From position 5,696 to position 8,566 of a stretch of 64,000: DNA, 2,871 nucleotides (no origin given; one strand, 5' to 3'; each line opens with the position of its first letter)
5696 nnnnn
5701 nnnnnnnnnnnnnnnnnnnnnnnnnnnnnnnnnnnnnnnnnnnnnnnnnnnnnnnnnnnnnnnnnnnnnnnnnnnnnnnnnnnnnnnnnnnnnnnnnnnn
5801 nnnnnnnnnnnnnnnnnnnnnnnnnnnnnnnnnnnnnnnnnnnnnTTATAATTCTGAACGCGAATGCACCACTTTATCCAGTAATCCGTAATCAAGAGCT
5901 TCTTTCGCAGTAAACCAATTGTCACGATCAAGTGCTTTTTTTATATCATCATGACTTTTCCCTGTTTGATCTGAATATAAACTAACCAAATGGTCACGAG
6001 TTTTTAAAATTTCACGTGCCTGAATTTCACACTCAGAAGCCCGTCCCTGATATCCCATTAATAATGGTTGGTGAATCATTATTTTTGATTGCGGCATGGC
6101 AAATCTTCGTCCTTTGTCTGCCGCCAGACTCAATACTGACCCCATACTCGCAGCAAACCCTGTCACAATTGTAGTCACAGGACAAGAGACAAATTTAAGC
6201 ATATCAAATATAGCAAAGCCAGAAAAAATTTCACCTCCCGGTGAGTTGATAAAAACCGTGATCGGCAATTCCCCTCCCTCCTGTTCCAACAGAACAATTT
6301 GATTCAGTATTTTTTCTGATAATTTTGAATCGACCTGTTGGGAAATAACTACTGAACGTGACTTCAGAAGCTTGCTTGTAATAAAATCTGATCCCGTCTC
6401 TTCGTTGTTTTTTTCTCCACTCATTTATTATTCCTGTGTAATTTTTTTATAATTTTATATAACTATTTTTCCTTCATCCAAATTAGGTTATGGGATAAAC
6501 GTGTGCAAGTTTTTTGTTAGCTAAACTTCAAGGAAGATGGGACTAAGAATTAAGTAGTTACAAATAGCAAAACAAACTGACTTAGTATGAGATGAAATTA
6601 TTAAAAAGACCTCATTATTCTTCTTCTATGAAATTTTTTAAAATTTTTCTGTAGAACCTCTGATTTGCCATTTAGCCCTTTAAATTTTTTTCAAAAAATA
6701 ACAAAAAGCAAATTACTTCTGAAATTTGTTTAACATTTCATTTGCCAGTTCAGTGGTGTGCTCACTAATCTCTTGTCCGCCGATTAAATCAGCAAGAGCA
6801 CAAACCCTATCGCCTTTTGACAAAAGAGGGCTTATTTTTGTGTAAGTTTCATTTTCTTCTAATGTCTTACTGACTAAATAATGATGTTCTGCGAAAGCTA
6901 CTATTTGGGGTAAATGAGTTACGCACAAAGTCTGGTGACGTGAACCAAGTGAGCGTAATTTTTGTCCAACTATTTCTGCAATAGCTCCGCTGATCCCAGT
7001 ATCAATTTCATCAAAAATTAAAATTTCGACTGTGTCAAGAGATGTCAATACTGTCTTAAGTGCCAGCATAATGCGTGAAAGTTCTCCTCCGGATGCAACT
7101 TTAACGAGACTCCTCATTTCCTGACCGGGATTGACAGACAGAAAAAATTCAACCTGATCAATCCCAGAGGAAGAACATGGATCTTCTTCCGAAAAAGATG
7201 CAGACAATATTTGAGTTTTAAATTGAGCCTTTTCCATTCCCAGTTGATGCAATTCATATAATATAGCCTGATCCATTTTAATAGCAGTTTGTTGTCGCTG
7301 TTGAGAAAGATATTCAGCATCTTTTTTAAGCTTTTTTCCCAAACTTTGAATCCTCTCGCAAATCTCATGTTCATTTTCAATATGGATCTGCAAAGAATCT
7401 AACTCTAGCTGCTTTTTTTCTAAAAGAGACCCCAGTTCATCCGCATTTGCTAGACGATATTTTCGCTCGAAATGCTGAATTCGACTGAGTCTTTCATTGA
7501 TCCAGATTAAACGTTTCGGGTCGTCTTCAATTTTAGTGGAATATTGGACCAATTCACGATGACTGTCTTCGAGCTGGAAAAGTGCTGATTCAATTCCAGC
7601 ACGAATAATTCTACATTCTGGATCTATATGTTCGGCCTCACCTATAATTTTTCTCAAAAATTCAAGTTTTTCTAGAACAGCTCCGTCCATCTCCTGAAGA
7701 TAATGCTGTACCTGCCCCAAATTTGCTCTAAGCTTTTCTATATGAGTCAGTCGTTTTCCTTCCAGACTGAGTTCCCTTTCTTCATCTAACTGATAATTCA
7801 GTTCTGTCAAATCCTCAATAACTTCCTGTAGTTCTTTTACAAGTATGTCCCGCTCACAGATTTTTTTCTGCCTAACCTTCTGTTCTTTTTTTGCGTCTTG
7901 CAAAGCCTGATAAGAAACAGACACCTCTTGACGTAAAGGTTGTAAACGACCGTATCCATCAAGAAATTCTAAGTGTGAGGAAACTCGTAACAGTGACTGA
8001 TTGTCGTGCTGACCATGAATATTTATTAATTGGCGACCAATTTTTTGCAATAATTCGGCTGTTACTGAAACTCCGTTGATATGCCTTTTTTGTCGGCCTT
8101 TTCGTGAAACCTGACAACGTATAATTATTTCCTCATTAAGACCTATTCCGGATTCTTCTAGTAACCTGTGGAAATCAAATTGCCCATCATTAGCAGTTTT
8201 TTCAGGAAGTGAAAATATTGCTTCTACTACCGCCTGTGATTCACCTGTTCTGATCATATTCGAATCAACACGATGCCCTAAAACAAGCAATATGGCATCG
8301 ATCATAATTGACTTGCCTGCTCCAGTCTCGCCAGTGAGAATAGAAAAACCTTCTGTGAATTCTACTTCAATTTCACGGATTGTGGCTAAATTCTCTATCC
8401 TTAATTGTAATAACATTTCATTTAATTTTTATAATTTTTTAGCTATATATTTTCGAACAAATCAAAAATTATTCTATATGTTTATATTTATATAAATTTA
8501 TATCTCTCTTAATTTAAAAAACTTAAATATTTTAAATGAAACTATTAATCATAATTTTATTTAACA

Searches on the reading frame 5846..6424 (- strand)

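Call 10: search_protein_families(library=pfam, proteins=[window:5846-6424:-], max_evalue=0.001)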
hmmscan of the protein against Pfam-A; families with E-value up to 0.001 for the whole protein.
window:5846-6424:- (192 aa): 3 families
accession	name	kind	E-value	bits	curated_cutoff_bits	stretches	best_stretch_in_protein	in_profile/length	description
PF00574.28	CLP_protease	-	8.7e-65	218.4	20.2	1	13-188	7-181/182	Clp protease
PF01972.22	SDH_protease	-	1.6e-05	24.6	31.3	1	30-104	72-143/286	ClpP-like SDH-type serine proteinase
PF25145.1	NfeD1b_N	-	0.00015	21.9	40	1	25-104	5-83/189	NfeD1b, N-terminal domain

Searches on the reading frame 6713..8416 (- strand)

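Call 10: search_protein_families(library=pfam, proteins=[window:6713-8416:-], max_evalue=0.001)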
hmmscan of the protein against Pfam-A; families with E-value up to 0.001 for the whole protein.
window:6713-8416:- (567 aa): 6 families
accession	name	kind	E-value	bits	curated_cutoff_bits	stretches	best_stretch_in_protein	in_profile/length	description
PF02463.25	SMC_N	-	1.7e-21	77.1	40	1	2-517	2-213/220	RecF/RecN/SMC N terminal domain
PF13476.12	AAA_23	-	2.6e-14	54.7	27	1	4-210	1-200/201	AAA domain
PF13555.12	AAA_29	-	1.5e-05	25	27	1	8-46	7-46/61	P-loop containing region of AAA domain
PF13401.12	AAA_22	-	0.00021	22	27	0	20-95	3-64/130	AAA domain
PF13304.12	AAA_21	-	0.00051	20.6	27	0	448-506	244-303/304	AAA domain, putative AbiEii toxin, Type IV TA system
PF13175.12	AAA_15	-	0.00073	19.7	32.1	0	2-387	3-298/374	AAA ATPase domain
